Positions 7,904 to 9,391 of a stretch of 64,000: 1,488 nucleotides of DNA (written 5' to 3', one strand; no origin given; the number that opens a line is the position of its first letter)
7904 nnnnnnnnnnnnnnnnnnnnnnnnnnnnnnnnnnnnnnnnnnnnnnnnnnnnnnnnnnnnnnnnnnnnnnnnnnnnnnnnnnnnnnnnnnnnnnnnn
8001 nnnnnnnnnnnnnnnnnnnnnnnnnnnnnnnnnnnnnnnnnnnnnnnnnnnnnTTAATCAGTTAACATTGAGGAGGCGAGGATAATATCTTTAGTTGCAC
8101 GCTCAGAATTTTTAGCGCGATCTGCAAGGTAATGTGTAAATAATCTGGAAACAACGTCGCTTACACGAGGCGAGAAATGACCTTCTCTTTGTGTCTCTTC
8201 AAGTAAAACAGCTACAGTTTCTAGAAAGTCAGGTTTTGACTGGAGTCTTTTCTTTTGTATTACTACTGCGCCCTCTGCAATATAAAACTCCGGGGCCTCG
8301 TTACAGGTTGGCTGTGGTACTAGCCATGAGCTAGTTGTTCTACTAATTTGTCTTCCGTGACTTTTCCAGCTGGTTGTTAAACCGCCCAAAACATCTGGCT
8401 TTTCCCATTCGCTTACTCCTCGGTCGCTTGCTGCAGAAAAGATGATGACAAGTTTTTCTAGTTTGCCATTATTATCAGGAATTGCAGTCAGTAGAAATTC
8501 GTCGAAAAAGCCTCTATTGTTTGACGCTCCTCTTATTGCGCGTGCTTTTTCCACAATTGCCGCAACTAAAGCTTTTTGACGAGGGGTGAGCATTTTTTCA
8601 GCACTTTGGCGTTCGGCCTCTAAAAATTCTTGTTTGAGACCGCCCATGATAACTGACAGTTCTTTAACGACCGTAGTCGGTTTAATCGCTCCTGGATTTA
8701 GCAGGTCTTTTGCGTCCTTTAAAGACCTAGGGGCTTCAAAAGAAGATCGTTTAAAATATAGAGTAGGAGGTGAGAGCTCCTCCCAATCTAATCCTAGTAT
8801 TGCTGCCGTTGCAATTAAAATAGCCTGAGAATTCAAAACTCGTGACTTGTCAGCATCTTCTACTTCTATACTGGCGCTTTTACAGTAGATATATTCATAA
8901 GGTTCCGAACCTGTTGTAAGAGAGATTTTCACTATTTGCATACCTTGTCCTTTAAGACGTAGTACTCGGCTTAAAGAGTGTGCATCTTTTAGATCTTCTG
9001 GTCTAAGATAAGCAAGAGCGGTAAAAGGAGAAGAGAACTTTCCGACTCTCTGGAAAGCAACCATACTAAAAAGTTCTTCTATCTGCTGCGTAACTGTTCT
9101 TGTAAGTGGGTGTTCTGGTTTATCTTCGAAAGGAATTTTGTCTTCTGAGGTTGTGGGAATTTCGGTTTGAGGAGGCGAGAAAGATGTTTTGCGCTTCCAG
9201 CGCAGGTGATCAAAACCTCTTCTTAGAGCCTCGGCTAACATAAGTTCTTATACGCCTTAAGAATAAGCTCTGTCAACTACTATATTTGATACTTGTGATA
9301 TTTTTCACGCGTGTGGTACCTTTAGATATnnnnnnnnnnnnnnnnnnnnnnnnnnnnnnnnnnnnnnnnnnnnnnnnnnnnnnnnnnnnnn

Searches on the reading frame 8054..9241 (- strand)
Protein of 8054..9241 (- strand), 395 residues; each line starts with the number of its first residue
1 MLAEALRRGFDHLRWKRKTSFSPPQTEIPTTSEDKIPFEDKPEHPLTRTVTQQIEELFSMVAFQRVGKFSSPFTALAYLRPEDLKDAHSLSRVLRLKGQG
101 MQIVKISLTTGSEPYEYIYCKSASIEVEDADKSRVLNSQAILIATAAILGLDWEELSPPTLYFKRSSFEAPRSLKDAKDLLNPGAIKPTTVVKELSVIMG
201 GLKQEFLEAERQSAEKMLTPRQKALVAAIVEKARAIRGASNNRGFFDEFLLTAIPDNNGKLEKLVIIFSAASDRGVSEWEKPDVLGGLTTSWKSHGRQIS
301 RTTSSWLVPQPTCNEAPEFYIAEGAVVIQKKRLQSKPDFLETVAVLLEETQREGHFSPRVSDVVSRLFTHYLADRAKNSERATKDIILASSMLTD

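Call 58: find_encoding_contigs(protein=window:8054-9241:-, flank=10000, max_places=1)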
Protein window:8054-9241:- (395 aa): 3 contigs read that carry it; 1 place shown.
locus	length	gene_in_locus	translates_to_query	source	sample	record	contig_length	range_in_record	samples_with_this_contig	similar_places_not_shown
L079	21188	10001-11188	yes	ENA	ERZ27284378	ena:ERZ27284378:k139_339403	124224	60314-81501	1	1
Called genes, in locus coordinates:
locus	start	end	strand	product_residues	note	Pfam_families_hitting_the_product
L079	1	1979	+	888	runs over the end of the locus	PF00521:DNA_topoisoIV, PF03989:DNA_gyraseA_C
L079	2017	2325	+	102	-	-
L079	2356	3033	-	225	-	-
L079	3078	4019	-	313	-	PF02899:Phage_int_SAM_1, PF13495:Phage_int_SAM_4 (weak), PF00589:Phage_integrase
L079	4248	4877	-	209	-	PF13489:Methyltransf_23, PF08241:Methyltransf_11, PF08242:Methyltransf_12, PF13649:Methyltransf_25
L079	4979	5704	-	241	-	-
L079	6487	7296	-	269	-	PF18900:DUF5656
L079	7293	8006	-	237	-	PF20772:TACO1_YebC_N, PF01709:Transcrip_reg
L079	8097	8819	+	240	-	PF07719:TPR_2 (faint), PF14559:TPR_19 (weak), PF13414:TPR_11 (faint)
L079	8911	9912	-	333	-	-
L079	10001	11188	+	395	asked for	-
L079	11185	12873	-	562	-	PF00999:Na_H_Exchanger, PF02254:TrkA_N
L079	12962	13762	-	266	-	PF00849:PseudoU_synth_2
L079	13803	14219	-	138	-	PF01258:zf-dskA_traR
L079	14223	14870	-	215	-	-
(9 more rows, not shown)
